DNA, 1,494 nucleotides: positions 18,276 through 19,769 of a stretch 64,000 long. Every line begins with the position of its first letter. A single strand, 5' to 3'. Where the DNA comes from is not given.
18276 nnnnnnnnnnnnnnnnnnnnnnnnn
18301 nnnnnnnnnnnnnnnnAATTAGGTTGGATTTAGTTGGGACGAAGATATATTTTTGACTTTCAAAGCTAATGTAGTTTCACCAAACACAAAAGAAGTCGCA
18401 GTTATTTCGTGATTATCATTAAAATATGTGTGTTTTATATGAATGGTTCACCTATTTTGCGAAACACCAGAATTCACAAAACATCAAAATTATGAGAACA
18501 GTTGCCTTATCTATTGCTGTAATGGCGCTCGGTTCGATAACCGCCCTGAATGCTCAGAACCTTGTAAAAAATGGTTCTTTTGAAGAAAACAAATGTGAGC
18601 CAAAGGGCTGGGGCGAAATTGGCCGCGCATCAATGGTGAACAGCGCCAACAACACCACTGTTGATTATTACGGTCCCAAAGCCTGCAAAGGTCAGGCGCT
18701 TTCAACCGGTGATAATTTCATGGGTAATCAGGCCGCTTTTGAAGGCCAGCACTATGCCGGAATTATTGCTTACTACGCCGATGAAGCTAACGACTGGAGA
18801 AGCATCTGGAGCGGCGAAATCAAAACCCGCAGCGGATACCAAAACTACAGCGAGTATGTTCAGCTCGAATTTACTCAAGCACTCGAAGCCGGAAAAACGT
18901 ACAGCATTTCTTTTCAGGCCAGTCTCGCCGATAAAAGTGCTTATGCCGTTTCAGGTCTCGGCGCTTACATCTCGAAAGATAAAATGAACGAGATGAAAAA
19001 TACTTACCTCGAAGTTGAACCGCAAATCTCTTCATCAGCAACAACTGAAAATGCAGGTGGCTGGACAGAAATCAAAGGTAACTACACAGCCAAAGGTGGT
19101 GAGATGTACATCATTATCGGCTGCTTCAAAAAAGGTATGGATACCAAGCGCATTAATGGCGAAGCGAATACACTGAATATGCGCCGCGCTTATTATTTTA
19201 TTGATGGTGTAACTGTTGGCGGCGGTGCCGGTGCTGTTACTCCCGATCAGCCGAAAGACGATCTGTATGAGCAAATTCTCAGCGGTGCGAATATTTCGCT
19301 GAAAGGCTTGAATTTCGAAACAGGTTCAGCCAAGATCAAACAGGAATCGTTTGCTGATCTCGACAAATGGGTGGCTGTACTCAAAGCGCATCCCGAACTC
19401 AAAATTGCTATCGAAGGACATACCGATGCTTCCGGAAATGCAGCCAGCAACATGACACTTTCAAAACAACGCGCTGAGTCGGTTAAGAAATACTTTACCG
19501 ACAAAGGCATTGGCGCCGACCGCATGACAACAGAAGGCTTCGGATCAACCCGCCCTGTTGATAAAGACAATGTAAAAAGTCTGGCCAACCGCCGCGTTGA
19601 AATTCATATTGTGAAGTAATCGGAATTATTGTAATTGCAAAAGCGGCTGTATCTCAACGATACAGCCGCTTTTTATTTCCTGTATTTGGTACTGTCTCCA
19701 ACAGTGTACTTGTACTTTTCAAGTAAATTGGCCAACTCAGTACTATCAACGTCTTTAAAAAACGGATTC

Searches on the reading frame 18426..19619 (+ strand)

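Call 3: search_protein_families(library=pfam, proteins=[window:18426-19619:+], max_evalue=0.01)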
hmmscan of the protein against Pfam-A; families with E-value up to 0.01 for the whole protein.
window:18426-19619:+ (397 aa): 4 families
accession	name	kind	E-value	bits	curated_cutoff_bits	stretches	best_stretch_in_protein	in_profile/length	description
PF00691.25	OmpA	-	1.4e-23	83.5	27.2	1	297-385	2-92/98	OmpA family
PF02018.23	CBM_4_9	-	8.9e-07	29.8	25.9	1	145-223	51-119/136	Carbohydrate binding domain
PF05359.17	DUF748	-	2.4e-05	23.1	50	1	287-336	873-922/1037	Domain of Unknown Function (DUF748)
PF17974.7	GalBD_like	-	0.0067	16.9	26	0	149-210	98-161/190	Galactose-binding domain-like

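Call 4: search_protein_families(library=ncbifam, proteins=[window:18426-19619:+], max_evalue=0.01)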
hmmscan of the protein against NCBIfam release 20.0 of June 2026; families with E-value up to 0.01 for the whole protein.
window:18426-19619:+ (397 aa): 40 families (the best 25 are shown)
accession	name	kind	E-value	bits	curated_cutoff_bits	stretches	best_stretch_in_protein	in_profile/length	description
NF053611.1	YiaD_Gzip_OmpA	equivalog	1.2e-29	103.5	175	1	294-395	103-206/206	YiaD family glycine zipper/OmpA-like lipoprotein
TIGR03789.1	pdsO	hypoth_equivalog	1.8e-21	76.9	152.2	1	294-393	140-241/243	sortase-associated OmpA-like protein PdsO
NF053612.1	anchor_PA1041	equivalog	4.7e-19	69.3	250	1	292-395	127-235/236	PA1041 family peptidoglycan-binding anchor lipoprotein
NF033763.1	exchanger_TraB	exception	5.8e-19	67.5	700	1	291-395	390-497/522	outer membrane exchange protein TraB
NF053613.1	OMP_toxin_LptF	equivalog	9.4e-19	68.1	400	1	287-395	135-245/256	lipotoxin F family OmpA-related lipoprotein LptF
NF052230.1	T9SS_PorE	exception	1e-18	67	600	1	295-377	517-599/648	PorE family type IX secretion system protein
TIGR02802.1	Pal_lipo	equivalog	2.8e-18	65.9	125.35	1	297-394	4-103/104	peptidoglycan-associated lipoprotein Pal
NF053607.1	CHU_0125_OmpA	equivalog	4e-18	65.3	620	1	283-395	521-636/639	CHU_0125 family OmpA-like outer membrane integrity protein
NF045787.1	OmpABordt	equivalog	1.4e-16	60.8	200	1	297-396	89-190/194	outer membrane protein OmpA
NF006541.1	PRK09038.1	equivalog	1.9e-16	60.4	283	1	295-396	143-249/253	flagellar motor protein MotD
NF007804.1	PRK10510.1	equivalog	1.6e-15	57.1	307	1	295-395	114-216/219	OmpA family lipoprotein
NF053585.1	OMP_LP_YfiB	equivalog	3.2e-15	56.4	128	1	297-395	60-160/163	outer membrane lipoprotein YfiB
TIGR03350.1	type_VI_ompA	equivalog_domain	1.9e-14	53.8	139.8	1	297-395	34-137/137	type VI secretion system protein TssL, long form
NF006285.1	PRK08457.1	equivalog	8.8e-14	51.9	250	1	282-395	110-230/253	flagellar motor protein MotB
NF006508.0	PRK08944.1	subfamily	8.2e-13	48.2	259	1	293-395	180-287/304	MotB family protein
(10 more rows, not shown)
